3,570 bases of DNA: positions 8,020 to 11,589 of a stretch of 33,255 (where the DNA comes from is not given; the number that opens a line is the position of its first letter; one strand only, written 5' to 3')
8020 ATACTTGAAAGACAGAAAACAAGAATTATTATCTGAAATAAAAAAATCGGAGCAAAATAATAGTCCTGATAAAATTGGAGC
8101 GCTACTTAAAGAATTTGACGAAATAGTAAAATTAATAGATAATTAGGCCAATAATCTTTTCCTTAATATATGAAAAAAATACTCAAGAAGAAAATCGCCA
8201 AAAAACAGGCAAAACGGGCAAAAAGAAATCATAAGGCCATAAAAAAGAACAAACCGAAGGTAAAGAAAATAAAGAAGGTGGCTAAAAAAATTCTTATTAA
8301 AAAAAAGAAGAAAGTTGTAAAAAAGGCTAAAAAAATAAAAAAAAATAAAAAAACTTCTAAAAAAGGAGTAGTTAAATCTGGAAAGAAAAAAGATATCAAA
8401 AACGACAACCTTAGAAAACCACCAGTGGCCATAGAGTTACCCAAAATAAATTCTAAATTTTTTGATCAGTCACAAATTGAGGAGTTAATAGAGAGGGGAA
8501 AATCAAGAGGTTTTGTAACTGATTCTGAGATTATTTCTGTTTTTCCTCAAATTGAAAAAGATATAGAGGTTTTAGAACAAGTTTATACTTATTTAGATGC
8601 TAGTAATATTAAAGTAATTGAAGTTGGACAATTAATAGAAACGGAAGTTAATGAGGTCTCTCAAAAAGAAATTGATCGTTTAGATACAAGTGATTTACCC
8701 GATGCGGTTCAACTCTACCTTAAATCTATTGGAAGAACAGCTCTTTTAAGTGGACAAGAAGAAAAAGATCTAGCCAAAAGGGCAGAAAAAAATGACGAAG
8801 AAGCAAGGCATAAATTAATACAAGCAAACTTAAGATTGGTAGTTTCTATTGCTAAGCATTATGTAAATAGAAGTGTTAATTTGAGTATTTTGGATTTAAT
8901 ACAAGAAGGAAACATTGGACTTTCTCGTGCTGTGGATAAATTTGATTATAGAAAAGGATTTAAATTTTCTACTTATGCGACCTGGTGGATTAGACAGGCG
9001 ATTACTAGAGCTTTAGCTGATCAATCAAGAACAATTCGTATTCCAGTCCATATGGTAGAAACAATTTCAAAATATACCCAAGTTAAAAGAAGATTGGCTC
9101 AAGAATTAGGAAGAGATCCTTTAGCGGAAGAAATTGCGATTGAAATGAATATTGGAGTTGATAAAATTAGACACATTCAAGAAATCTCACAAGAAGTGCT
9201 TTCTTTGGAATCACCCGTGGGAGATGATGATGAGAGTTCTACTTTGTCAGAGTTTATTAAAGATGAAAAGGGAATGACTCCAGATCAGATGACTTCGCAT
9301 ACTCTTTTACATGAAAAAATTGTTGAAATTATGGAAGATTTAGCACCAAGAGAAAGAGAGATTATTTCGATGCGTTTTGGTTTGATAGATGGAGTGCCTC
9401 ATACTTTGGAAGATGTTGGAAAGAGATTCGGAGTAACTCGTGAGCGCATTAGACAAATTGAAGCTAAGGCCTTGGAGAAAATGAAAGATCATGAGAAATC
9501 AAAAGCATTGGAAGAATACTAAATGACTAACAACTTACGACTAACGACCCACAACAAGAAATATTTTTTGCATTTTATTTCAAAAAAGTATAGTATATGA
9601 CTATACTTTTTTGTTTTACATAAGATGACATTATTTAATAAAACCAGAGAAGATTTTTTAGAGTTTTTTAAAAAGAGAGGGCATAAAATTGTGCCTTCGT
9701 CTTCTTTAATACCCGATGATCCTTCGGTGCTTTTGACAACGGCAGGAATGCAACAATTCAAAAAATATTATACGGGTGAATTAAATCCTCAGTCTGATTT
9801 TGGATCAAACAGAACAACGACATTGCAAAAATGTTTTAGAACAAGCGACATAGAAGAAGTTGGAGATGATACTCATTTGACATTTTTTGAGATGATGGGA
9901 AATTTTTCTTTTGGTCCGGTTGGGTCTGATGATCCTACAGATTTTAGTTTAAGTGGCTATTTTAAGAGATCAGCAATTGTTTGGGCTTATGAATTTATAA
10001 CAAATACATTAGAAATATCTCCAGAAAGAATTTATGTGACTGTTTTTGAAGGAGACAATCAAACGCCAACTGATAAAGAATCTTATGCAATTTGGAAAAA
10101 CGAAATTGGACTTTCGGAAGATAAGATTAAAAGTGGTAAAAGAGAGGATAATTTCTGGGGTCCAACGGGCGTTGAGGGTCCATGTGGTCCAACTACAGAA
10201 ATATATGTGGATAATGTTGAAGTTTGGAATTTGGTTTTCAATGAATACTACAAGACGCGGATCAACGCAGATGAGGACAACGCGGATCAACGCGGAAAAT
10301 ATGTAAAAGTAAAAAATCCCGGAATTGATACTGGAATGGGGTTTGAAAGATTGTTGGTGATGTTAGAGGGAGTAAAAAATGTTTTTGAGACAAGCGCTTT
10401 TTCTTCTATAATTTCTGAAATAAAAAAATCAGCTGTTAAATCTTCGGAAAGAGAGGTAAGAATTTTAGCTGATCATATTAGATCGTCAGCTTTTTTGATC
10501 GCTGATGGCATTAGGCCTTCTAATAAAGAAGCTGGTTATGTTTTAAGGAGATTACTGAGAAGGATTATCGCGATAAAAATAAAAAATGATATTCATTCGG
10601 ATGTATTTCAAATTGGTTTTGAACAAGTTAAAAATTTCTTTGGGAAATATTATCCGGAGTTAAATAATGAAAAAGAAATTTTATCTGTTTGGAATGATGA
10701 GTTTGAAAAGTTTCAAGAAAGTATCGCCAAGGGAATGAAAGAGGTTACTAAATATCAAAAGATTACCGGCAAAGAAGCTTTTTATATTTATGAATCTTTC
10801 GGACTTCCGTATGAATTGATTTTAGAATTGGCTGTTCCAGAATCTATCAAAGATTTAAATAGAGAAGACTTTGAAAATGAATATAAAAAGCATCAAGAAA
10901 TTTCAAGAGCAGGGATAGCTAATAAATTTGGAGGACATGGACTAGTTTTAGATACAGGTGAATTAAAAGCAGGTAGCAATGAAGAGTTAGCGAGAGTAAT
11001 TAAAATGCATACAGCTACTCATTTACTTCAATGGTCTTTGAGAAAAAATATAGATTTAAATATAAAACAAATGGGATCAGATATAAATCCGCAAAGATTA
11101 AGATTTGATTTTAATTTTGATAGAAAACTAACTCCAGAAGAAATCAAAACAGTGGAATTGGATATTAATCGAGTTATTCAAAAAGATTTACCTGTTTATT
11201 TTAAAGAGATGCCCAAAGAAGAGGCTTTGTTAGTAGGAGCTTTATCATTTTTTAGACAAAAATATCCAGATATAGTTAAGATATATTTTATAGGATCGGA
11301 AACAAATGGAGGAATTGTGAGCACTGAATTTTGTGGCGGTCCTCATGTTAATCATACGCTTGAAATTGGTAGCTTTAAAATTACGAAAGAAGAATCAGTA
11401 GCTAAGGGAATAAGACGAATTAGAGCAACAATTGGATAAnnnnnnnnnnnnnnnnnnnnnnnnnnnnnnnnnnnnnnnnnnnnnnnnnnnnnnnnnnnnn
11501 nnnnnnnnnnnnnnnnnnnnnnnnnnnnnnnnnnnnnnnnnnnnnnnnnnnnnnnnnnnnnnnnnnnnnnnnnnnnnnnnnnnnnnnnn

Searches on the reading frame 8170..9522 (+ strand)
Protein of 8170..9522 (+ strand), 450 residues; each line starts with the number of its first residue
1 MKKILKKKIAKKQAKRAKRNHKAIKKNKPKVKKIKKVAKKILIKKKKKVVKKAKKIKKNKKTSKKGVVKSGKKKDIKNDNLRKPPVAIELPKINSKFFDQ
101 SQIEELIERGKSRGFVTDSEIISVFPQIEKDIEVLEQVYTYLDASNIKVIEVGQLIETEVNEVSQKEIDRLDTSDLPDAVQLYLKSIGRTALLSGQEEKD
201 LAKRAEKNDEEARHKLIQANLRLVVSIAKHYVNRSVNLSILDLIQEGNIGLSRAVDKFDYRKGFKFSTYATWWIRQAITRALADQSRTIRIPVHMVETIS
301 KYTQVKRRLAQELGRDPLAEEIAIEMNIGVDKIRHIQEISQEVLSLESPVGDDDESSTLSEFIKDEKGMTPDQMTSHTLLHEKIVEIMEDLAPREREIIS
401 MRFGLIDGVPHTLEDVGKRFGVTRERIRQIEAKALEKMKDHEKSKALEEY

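Call 45: search_protein_families(library=pfam, proteins=[window:8170-9522:+])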
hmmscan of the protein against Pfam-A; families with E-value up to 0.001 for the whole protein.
window:8170-9522:+ (450 aa): 5 families
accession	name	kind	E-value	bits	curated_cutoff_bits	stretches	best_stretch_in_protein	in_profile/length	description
PF04542.20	Sigma70_r2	-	4.4e-22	78.1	24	1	216-288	1-71/71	Sigma-70 region 2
PF04539.22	Sigma70_r3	-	7.9e-20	71.2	25.3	1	297-374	1-77/78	Sigma-70 region 3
PF04545.22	Sigma70_r4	-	3.1e-17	62.3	24.1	1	388-439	2-49/50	Sigma-70, region 4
PF00140.25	Sigma70_r1_2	-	1.4e-11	44.6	22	1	178-211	1-34/34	Sigma-70 factor, region 1.2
PF03979.19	Sigma70_r1_1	-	2e-11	44.1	22.5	1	100-162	4-70/81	Sigma-70 factor, region 1.1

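Call 71: find_homologous_proteins(query=window:8170-9522:+, max_evalue=1e-80)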
Query window:8170-9522:+ (450 aa): 7939 proteins with E <= 1e-80 among 8000 candidates; the best 120 are listed.
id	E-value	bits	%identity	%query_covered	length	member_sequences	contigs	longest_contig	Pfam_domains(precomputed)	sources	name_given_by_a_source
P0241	8.0e-265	896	95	100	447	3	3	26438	PF04545.23,PF00140.26,PF03979.20,PF04542.21,PF04539.23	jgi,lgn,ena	-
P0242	4.5e-198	677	75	98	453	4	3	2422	PF04545.23,PF00140.26,PF03979.20,PF04542.21,PF04539.23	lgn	-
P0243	2.6e-197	674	73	100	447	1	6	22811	PF04545.23,PF00140.26,PF03979.20,PF04542.21,PF04539.23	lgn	-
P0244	5.1e-197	673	84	80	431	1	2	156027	PF04545.23,PF00140.26,PF03979.20,PF04542.21,PF04539.23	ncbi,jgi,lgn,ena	ncbi:MAG: sigma-70 family RNA polymerase sigma factor [Candidatus Paceibacterota bacterium]|jgi:RNA 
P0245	4.9e-188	643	82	78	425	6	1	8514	PF04545.23,PF00140.26,PF03979.20,PF04542.21,PF04539.23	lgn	-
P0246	1.7e-187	642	72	99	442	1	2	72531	PF04545.23,PF00140.26,PF03979.20,PF04542.21,PF04539.23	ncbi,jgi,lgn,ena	ncbi:MAG: sigma-70 family RNA polymerase sigma factor [Candidatus Paceibacterota bacterium]|jgi:RNA 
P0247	2.3e-186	638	80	84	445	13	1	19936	PF04545.23,PF00140.26,PF03979.20,PF04542.21,PF04539.23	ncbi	-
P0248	5.1e-186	637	81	80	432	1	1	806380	PF04545.23,PF00140.26,PF03979.20,PF04542.21,PF04539.23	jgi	jgi:RNA polymerase primary sigma factor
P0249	1.9e-184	632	82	78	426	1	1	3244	PF04545.23,PF00140.26,PF03979.20,PF04542.21,PF04539.23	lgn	-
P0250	1.4e-183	629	81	79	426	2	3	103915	PF04545.23,PF00140.26,PF03979.20,PF04542.21,PF04539.23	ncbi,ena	-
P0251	5.5e-183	627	82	78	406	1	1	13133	PF04545.23,PF00140.26,PF03979.20,PF04542.21,PF04539.23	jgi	jgi:RNA polymerase primary sigma factor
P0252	1.2e-182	626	81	79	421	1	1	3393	PF04545.23,PF00140.26,PF03979.20,PF04542.21,PF04539.23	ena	-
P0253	1.5e-182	625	81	78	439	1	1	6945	PF04545.23,PF00140.26,PF03979.20,PF04542.21,PF04539.23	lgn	-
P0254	4.5e-182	624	82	80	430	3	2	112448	PF04545.23,PF00140.26,PF03979.20,PF04542.21,PF04539.23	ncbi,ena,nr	ncbi:MAG: sigma-70 family RNA polymerase sigma factor [Patescibacteria group bacterium]|nr:sigma-70 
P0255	1.2e-181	622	80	79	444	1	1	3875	PF04545.23,PF00140.26,PF03979.20,PF04542.21,PF04539.23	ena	-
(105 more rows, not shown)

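Call 72: find_encoding_contigs(protein=P0241, flank=10000, max_places=3)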
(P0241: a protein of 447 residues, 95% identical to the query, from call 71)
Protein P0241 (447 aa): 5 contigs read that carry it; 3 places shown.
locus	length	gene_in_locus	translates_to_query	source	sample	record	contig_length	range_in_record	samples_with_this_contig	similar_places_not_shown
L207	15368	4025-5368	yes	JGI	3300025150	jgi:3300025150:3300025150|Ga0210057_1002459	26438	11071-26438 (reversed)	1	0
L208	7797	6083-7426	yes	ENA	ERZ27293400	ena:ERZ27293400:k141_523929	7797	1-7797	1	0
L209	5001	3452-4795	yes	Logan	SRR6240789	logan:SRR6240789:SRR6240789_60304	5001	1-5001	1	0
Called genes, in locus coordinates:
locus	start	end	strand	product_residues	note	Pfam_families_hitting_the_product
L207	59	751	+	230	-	PF08713:DNA_alkylation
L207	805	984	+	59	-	-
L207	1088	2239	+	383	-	PF01168:Ala_racemase_N, PF00842:Ala_racemase_C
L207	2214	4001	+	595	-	PF01807:Zn_ribbon_DnaG, PF08275:DNAG_N, PF01751:Toprim (weak), PF13155:Toprim_2, PF13662:Toprim_4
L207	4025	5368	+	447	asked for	PF03979:Sigma70_r1_1, PF00140:Sigma70_r1_2, PF04542:Sigma70_r2, PF04539:Sigma70_r3, PF04545:Sigma70_r4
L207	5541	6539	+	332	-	-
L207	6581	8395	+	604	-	PF01411:tRNA-synt_2c, PF07973:tRNA_SAD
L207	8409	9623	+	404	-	-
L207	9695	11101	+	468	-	-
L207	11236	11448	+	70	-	PF01176:eIF-1a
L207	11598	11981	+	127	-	PF00416:Ribosomal_S13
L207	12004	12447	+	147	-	PF00411:Ribosomal_S11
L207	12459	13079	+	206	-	PF00163:Ribosomal_S4, PF01479:S4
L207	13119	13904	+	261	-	PF01193:RNA_pol_L, PF01000:RNA_pol_A_bac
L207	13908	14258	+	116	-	PF01196:Ribosomal_L17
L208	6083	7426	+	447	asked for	PF03979:Sigma70_r1_1, PF00140:Sigma70_r1_2, PF04542:Sigma70_r2, PF04539:Sigma70_r3, PF04545:Sigma70_r4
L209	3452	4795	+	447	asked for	PF03979:Sigma70_r1_1, PF00140:Sigma70_r1_2, PF04542:Sigma70_r2, PF04539:Sigma70_r3, PF04545:Sigma70_r4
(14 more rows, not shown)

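Call 83: find_encoding_contigs(protein=window:8170-9522:+, flank=6000, max_places=6)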
Protein window:8170-9522:+ (450 aa): 13 contigs read that carry it; 6 places shown.
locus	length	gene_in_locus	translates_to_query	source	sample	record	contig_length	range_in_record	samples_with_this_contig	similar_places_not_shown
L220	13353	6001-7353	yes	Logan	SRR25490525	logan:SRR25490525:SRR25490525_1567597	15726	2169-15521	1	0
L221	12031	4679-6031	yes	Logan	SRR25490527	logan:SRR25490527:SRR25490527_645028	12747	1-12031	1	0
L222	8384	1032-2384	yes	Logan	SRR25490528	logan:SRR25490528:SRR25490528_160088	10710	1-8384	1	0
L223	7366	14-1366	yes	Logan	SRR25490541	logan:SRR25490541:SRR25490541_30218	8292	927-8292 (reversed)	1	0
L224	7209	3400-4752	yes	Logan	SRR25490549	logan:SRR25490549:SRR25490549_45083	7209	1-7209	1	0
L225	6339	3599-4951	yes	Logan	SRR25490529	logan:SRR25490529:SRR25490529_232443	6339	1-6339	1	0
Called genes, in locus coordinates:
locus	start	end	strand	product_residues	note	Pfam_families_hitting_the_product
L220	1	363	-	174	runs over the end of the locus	-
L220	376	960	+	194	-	PF04011:LemA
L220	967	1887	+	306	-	PF04536:TPM_phosphatase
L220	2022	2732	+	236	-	PF08713:DNA_alkylation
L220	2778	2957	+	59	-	-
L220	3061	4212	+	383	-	PF01168:Ala_racemase_N, PF00842:Ala_racemase_C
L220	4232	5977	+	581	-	PF01807:Zn_ribbon_DnaG, PF08275:DNAG_N, PF01751:Toprim (weak), PF13155:Toprim_2, PF13662:Toprim_4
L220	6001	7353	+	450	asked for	PF03979:Sigma70_r1_1, PF00140:Sigma70_r1_2, PF04542:Sigma70_r2, PF04539:Sigma70_r3, PF04545:Sigma70_r4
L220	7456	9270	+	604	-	PF01411:tRNA-synt_2c, PF07973:tRNA_SAD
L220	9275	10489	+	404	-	-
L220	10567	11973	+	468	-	-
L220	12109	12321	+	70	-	PF01176:eIF-1a, PF16745:RsgA_N (weak)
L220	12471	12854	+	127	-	PF00416:Ribosomal_S13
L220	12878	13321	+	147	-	PF00411:Ribosomal_S11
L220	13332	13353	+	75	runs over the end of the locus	?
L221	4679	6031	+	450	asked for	PF03979:Sigma70_r1_1, PF00140:Sigma70_r1_2, PF04542:Sigma70_r2, PF04539:Sigma70_r3, PF04545:Sigma70_r4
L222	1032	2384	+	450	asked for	PF03979:Sigma70_r1_1, PF00140:Sigma70_r1_2, PF04542:Sigma70_r2, PF04539:Sigma70_r3, PF04545:Sigma70_r4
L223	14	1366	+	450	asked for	PF03979:Sigma70_r1_1, PF00140:Sigma70_r1_2, PF04542:Sigma70_r2, PF04539:Sigma70_r3, PF04545:Sigma70_r4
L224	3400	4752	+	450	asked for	PF03979:Sigma70_r1_1, PF00140:Sigma70_r1_2, PF04542:Sigma70_r2, PF04539:Sigma70_r3, PF04545:Sigma70_r4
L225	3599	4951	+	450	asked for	PF03979:Sigma70_r1_1, PF00140:Sigma70_r1_2, PF04542:Sigma70_r2, PF04539:Sigma70_r3, PF04545:Sigma70_r4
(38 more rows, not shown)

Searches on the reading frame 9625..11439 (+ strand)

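Call 45: search_protein_families(library=pfam, proteins=[window:9625-11439:+])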
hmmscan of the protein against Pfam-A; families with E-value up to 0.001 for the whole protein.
window:9625-11439:+ (604 aa): 2 families
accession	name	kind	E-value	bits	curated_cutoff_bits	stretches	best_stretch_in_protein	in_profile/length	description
PF01411.24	tRNA-synt_2c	-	3.7e-105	353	30.3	1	8-434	3-435/552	tRNA synthetases class II (A)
PF07973.19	tRNA_SAD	-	2.3e-16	59.9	24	1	551-599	1-43/44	Threonyl and Alanyl tRNA synthetase second additional domain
